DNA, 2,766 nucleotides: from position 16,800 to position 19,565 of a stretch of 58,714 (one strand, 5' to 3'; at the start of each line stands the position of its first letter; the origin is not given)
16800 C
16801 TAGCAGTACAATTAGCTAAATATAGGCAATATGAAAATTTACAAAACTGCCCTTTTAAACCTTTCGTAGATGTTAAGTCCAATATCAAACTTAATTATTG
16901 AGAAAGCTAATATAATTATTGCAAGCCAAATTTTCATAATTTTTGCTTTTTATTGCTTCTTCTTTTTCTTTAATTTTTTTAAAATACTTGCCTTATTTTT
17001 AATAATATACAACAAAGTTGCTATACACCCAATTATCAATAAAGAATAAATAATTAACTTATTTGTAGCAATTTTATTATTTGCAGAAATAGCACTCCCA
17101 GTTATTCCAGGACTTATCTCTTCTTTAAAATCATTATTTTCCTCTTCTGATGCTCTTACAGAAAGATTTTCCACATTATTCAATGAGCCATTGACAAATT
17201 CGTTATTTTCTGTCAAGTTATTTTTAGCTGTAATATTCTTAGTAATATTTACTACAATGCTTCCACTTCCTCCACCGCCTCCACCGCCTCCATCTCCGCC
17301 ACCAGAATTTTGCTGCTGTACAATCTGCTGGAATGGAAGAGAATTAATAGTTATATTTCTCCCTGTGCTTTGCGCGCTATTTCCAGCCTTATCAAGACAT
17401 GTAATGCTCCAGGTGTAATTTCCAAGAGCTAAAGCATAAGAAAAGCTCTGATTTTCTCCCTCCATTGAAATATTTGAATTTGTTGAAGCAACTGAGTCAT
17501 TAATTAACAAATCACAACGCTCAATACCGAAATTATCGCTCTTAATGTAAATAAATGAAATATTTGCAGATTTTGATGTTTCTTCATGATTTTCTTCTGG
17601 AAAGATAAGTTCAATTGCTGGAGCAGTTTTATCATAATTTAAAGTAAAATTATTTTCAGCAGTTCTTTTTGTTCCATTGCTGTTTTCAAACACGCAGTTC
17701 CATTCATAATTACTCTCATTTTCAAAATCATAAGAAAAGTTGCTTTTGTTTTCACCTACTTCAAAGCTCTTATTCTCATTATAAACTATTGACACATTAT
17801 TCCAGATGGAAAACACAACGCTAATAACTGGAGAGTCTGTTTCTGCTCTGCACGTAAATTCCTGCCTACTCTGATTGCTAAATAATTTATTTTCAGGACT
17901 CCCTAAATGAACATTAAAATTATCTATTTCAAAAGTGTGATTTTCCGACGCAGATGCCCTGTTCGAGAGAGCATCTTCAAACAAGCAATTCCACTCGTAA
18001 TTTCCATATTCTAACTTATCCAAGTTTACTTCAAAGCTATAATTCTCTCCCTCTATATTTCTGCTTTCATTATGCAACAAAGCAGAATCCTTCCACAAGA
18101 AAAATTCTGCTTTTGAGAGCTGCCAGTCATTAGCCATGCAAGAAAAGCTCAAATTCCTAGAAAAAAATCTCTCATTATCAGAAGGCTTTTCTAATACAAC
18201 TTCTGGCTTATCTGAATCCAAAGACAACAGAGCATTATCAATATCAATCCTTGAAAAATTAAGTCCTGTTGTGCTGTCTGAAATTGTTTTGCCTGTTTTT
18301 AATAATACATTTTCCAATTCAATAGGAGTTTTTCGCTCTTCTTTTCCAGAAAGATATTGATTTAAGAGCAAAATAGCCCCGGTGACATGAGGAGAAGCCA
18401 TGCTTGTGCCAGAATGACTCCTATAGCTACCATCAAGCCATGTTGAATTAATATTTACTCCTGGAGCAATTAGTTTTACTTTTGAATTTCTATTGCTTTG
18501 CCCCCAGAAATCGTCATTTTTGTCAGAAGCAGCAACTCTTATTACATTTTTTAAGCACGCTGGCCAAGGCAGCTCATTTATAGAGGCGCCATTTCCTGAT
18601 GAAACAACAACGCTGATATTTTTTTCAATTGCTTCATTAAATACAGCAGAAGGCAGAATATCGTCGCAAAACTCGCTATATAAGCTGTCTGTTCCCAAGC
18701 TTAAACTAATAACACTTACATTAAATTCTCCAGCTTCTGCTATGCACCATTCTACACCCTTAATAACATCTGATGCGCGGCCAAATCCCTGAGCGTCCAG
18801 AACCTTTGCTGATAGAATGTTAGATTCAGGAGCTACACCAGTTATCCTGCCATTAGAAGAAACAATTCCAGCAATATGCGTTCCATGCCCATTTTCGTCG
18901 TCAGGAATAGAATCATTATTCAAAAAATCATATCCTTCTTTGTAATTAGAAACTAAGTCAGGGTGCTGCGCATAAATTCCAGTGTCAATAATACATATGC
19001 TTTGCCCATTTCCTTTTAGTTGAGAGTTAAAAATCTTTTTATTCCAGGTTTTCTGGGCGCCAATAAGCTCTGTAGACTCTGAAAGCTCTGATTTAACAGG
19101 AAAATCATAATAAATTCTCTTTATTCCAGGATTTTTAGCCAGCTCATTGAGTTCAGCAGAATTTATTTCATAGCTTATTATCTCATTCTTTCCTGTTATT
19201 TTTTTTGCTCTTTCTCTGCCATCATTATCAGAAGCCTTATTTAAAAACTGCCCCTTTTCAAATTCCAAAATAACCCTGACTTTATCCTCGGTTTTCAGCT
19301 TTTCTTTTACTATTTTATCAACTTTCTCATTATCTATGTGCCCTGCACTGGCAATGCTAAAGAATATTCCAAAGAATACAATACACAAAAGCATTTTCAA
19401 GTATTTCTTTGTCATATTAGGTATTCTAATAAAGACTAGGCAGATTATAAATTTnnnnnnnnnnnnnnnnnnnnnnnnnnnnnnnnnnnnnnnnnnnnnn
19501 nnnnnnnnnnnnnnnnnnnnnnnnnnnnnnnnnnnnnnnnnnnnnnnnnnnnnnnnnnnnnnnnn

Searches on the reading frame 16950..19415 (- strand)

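Call 43: search_protein_families(library=pfam, proteins=[window:16950-19415:-], max_evalue=0.0001)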
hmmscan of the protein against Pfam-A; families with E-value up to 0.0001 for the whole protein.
window:16950-19415:- (821 aa): 2 families
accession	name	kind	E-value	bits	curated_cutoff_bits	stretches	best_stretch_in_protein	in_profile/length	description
PF00082.27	Peptidase_S8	-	4.5e-45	154.6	21.8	1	135-375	1-273/288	Subtilase family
PF19077.6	Big_13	-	6.3e-06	27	27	0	657-690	65-100/102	Bacterial Ig-like domain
